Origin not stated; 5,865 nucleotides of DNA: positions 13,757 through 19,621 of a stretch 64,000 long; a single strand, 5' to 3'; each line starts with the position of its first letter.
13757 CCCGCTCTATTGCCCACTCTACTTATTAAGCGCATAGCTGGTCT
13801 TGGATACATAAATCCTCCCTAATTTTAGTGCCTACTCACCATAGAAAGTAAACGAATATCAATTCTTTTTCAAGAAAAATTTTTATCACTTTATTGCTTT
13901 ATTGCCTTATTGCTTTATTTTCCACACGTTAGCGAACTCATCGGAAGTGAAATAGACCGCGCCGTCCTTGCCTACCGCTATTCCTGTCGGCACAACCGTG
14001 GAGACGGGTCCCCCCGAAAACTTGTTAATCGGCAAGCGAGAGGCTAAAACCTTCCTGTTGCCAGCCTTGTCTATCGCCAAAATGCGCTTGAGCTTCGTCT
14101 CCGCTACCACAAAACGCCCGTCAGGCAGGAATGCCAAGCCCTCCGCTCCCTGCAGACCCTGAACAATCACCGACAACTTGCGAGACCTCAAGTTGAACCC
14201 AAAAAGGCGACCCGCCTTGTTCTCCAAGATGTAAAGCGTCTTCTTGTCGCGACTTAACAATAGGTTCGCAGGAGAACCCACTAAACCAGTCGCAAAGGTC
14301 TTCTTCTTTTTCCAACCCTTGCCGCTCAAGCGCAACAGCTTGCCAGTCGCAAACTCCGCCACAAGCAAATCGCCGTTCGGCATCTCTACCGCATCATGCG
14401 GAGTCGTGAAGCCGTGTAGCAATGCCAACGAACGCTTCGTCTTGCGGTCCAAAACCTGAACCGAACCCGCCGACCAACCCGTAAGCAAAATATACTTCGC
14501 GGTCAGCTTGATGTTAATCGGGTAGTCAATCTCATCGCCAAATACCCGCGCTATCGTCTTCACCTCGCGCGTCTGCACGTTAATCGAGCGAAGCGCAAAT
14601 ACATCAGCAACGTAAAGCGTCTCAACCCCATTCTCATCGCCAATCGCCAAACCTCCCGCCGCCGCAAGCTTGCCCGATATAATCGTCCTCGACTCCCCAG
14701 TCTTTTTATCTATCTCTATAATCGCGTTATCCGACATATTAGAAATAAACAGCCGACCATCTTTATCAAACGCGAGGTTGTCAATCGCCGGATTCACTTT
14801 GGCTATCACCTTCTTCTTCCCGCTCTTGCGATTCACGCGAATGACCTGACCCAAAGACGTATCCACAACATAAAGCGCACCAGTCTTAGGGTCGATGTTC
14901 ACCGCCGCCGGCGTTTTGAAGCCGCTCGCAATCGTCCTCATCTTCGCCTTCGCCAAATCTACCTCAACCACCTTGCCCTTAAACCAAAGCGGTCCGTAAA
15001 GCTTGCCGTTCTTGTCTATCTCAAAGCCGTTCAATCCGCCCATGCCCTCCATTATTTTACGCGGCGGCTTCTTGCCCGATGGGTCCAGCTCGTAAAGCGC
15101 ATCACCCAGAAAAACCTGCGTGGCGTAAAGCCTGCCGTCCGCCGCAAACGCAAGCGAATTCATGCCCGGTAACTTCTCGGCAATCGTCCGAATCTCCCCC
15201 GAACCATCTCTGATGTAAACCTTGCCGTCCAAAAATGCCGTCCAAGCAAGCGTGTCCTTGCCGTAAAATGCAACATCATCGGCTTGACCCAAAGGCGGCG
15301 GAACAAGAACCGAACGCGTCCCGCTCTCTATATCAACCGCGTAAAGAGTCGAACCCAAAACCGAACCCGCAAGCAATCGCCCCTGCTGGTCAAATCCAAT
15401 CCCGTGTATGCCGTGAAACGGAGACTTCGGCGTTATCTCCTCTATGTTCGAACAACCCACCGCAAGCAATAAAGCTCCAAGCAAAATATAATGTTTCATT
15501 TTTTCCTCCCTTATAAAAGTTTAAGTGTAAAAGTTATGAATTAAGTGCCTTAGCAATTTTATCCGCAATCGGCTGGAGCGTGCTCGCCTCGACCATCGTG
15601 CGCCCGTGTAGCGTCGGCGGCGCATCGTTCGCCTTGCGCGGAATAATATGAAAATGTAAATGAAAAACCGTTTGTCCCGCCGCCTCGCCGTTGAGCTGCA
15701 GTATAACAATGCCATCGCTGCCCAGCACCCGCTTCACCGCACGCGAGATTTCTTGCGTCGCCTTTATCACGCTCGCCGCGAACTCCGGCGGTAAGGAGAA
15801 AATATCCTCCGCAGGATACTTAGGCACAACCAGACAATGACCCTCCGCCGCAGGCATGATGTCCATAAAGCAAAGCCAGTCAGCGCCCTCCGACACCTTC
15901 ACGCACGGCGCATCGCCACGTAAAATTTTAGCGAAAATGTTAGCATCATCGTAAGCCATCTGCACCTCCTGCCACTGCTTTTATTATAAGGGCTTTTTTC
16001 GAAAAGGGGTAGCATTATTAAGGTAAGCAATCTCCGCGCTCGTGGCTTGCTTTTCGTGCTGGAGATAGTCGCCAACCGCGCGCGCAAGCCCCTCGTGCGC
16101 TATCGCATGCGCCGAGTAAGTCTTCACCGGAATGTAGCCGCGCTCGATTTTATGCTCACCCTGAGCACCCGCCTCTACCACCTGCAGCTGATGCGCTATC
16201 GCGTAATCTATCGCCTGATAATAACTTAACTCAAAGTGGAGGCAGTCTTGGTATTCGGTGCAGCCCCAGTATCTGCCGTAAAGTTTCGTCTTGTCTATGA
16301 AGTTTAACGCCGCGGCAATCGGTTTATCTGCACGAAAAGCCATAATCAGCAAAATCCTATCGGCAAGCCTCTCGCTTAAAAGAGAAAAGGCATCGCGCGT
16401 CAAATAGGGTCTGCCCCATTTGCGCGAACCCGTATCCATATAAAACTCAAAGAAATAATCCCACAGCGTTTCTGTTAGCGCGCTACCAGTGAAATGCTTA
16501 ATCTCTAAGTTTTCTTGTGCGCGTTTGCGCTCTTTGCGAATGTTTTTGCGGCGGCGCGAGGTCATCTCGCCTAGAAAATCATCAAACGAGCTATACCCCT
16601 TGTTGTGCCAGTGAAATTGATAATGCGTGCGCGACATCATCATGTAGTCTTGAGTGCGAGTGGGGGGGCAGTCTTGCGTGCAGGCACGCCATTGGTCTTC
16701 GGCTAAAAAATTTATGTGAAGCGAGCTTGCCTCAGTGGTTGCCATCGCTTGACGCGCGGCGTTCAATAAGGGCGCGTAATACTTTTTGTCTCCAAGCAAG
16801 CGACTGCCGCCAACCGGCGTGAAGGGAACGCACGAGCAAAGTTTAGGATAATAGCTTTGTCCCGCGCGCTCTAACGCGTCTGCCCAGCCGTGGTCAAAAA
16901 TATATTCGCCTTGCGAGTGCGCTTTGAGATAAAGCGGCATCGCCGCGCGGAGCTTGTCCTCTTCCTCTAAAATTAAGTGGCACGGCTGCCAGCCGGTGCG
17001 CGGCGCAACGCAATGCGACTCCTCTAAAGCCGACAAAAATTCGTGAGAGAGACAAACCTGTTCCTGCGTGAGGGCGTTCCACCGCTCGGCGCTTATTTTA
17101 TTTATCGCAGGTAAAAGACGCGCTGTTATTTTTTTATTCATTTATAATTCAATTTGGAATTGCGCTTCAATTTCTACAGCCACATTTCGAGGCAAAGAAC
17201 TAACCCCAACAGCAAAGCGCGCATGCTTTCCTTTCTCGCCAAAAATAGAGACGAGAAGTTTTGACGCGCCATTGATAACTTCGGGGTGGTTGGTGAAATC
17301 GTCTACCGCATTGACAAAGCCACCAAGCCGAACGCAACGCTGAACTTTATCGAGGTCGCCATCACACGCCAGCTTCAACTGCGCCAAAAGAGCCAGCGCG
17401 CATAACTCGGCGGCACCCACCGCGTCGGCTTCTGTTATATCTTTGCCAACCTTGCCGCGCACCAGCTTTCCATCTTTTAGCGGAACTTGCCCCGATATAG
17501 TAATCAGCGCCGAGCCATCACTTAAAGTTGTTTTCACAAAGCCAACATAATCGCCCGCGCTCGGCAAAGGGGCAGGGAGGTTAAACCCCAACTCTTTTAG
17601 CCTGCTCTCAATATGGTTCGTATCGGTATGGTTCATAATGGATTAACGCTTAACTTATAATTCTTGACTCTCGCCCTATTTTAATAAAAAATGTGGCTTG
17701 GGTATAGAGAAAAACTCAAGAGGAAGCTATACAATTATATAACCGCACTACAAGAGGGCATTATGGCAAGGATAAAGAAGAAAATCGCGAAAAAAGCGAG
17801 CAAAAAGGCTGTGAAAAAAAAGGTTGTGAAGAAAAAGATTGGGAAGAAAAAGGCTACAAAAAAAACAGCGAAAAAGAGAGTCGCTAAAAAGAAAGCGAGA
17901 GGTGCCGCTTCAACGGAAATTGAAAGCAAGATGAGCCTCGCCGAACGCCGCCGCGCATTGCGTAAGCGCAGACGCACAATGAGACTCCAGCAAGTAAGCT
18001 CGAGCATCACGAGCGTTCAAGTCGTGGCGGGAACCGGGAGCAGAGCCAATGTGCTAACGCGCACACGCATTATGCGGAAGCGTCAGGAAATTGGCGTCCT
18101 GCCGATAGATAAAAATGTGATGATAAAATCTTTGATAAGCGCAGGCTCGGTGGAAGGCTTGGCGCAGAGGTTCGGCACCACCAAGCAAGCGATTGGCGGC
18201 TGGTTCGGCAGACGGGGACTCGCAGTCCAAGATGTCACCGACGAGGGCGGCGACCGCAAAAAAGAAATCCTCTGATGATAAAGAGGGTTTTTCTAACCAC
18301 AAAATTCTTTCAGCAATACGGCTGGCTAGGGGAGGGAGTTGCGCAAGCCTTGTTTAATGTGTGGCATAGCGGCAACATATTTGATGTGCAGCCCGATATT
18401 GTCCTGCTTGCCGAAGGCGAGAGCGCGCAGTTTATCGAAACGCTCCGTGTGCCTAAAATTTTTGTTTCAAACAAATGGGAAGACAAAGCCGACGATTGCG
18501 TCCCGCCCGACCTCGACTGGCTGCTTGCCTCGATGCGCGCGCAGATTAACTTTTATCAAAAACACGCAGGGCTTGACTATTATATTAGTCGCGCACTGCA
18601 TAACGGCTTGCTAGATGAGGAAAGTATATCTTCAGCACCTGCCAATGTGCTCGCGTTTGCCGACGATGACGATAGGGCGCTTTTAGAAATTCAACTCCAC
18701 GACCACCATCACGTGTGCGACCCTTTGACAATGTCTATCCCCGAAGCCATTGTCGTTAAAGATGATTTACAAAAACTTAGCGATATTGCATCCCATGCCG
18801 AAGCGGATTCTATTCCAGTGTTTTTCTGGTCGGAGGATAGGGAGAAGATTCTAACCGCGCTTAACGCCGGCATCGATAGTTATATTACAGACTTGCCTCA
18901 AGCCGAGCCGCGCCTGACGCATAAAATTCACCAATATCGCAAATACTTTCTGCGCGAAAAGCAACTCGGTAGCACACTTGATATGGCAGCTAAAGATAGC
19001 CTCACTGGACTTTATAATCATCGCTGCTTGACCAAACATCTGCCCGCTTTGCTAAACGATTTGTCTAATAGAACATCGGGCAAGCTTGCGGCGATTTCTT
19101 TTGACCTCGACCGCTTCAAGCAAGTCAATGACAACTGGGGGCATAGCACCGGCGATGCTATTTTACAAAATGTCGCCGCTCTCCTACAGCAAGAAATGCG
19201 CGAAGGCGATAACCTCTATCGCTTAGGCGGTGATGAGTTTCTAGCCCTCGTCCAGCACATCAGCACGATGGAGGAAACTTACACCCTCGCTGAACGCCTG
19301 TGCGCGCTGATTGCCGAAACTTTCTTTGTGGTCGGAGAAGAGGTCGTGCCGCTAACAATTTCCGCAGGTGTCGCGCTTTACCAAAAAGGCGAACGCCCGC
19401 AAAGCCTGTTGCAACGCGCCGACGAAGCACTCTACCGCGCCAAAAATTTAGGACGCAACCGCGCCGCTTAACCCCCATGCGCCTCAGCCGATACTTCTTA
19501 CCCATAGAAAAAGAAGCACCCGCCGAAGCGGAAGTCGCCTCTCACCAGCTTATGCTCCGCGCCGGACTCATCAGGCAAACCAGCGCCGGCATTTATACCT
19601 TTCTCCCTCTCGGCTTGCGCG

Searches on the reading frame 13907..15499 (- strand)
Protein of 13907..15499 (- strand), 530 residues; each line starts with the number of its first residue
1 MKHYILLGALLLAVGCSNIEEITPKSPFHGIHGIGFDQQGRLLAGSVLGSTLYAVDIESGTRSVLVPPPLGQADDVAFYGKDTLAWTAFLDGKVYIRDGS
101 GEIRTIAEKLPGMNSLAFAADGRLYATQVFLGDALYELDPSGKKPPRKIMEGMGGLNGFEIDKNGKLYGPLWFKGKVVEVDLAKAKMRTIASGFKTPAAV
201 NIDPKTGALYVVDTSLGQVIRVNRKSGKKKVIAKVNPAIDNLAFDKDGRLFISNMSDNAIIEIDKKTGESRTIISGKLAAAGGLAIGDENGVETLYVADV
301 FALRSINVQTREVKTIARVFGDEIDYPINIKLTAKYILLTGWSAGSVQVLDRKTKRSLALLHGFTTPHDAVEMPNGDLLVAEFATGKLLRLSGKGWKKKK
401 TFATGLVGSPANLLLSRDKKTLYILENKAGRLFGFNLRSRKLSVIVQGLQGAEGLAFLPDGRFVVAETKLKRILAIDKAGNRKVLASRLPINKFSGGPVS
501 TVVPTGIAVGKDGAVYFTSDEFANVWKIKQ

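Call 3: search_protein_families(library=pfam, proteins=[window:13907-15499:-], max_evalue=0.01)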
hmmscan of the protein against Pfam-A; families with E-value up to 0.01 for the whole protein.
window:13907-15499:- (530 aa): 12 families
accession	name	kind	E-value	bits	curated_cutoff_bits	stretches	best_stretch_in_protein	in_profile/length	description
PF08450.18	SGL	-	1.8e-16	60.9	26.3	2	39-297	11-242/246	SMP-30/Gluconolactonase/LRE-like region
PF03088.22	Str_synth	-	8.5e-09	35.9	25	1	425-473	32-81/89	Strictosidine synthase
PF01436.27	NHL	-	2.6e-08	34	20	0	449-469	1-21/28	NHL repeat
PF21959.2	DUF6923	-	2e-05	24.9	27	0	115-235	39-170/234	Repeat of unknown function (DUF6923)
PF25021.1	TEN_NHL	-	2.5e-05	23.8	27.1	0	200-309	77-169/357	Teneurin NHL domain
PF24684.1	Vgb_lyase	-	9.9e-05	21.7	50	0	498-523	93-118/290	Virginiamycin B lyase family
PF20067.5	SSL_N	-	0.00056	20.2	18.9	0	506-520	25-39/46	Strictosidine synthase-like, N-terminal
PF01731.26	Arylesterase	-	0.00093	19.8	21.3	0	186-215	45-74/86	Arylesterase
PF13360.13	PQQ_2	-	0.0016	18.6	27.6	0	208-269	35-94/233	Outer membrane protein assembly factor BamB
PF21783.3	YNCE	-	0.0016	18.3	27.1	0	189-361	151-322/339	YNCE-like beta-propeller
PF12894.13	ANAPC4_WD40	-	0.003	18.2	22.9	0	220-271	19-73/91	Anaphase-promoting complex subunit 4 WD40 domain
PF23185.1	CFAP43_N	-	0.0099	15.5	27.1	0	174-273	200-297/300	CFAP43 N-terminal domain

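Call 4: search_protein_families(library=ncbifam, proteins=[window:13907-15499:-], max_evalue=0.01)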
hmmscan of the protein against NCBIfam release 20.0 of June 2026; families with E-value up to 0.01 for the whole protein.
window:13907-15499:- (530 aa): 7 families
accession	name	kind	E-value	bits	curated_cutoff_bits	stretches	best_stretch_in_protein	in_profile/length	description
NF033206.1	ScyE_fam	subfamily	1.2e-25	90.8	80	3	92-222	234-332/333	ScyD/ScyE family protein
NF052280.1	7_blade_YncE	equivalog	1.4e-06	27.3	400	1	175-424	55-315/338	7-bladed beta-propeller protein YncE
NF035926.1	scyF_NHL_VPEP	equivalog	3.6e-06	26.4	350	1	193-317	100-234/376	scytonemin biosynthesis PEP-CTERM protein ScyF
TIGR03606.1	non_repeat_PQQ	subfamily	8.5e-05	21.5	434.55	0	187-237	22-71/454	glucose/sorbosone family PQQ-dependent dehydrogenase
TIGR03907.1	QH_beta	equivalog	0.00024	20.3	223.2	0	407-441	32-66/338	quinohemoprotein amine dehydrogenase subunit beta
TIGR03866.1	PQQ_ABC_repeats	subfamily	0.00031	19.9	287.3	0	409-468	84-143/310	PQQ-dependent catabolism-associated beta-propeller protein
TIGR02604.1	Piru_Ver_Nterm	subfamily_domain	0.0014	18.1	122.2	0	109-302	122-286/367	PVC-type heme-binding CxxCH protein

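Call 7: find_encoding_contigs(protein=window:13907-15499:-, flank=10000, max_places=6)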
Protein window:13907-15499:- (530 aa): no gene with exactly this product is on record in the collection.

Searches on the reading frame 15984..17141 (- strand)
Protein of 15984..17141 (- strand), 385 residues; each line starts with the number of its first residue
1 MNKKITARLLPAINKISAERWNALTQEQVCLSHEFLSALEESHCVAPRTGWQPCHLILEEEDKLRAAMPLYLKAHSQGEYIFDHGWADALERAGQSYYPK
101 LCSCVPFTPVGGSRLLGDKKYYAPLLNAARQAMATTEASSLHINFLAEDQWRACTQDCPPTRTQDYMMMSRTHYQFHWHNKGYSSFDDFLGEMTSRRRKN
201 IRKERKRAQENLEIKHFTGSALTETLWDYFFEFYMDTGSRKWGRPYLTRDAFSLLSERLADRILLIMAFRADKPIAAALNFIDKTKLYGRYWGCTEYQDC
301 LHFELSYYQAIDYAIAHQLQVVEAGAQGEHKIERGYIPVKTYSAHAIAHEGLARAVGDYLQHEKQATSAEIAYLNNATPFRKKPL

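Call 3: search_protein_families(library=pfam, proteins=[window:15984-17141:-], max_evalue=0.01)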
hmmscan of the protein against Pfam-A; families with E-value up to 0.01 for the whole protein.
window:15984-17141:- (385 aa): 2 families
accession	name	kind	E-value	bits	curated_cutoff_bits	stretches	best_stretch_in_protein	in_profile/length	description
PF04339.18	FemAB_like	-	1.1e-147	492.4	27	1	13-382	2-369/369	Peptidogalycan biosysnthesis/recognition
PF13480.13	Acetyltransf_6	-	7e-11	42.9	22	1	195-327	1-137/143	Acetyltransferase (GNAT) domain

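Call 4: search_protein_families(library=ncbifam, proteins=[window:15984-17141:-], max_evalue=0.01)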
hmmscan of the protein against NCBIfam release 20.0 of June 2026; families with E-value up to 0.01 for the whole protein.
window:15984-17141:- (385 aa): 1 family
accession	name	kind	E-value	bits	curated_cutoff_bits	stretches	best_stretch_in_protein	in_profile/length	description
TIGR03019.1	pepcterm_femAB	equivalog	3.8e-05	22.9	260.35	1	193-325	128-259/330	FemAB family XrtA/PEP-CTERM system-associated protein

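Call 8: find_encoding_contigs(protein=window:15984-17141:-, flank=10000, max_places=6)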
Protein window:15984-17141:- (385 aa): no gene with exactly this product is on record in the collection.

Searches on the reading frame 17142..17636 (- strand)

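Call 3: search_protein_families(library=pfam, proteins=[window:17142-17636:-], max_evalue=0.01)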
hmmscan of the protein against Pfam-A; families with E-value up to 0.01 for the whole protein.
window:17142-17636:- (164 aa): 2 families
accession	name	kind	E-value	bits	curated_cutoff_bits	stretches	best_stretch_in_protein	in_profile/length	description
PF14588.11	YjgF_endoribonc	-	2.9e-21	76.3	35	1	10-151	1-137/148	YjgF/chorismate_mutase-like, putative endoribonuclease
PF01042.26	Ribonuc_L-PSP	-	6.2e-10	39.6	27.3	1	42-158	18-117/121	Endoribonuclease L-PSP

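Call 4: search_protein_families(library=ncbifam, proteins=[window:17142-17636:-], max_evalue=0.01)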
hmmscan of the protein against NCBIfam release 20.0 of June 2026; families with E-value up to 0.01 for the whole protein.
window:17142-17636:- (164 aa): 1 family
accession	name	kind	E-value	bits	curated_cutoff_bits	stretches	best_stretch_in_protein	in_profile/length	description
TIGR00004.1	TIGR00004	subfamily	5.5e-06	26.6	106.25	1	43-158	24-121/125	Rid family detoxifying hydrolase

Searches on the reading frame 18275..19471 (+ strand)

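Call 15: search_protein_families(library=pfam, proteins=[window:18275-19471:+], max_evalue=0.00001)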
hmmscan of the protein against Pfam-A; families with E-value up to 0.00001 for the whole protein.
window:18275-19471:+ (398 aa): 2 families
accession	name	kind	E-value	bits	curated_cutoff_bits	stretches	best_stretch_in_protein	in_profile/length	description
PF00990.26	GGDEF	-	6.6e-43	146.7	23.8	1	238-396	1-161/161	Diguanylate cyclase, GGDEF domain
PF22335.1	Cas10-Cmr2_palm2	-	7.5e-06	26.5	27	0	264-397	21-132/133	Cas10/Cmr2, second palm domain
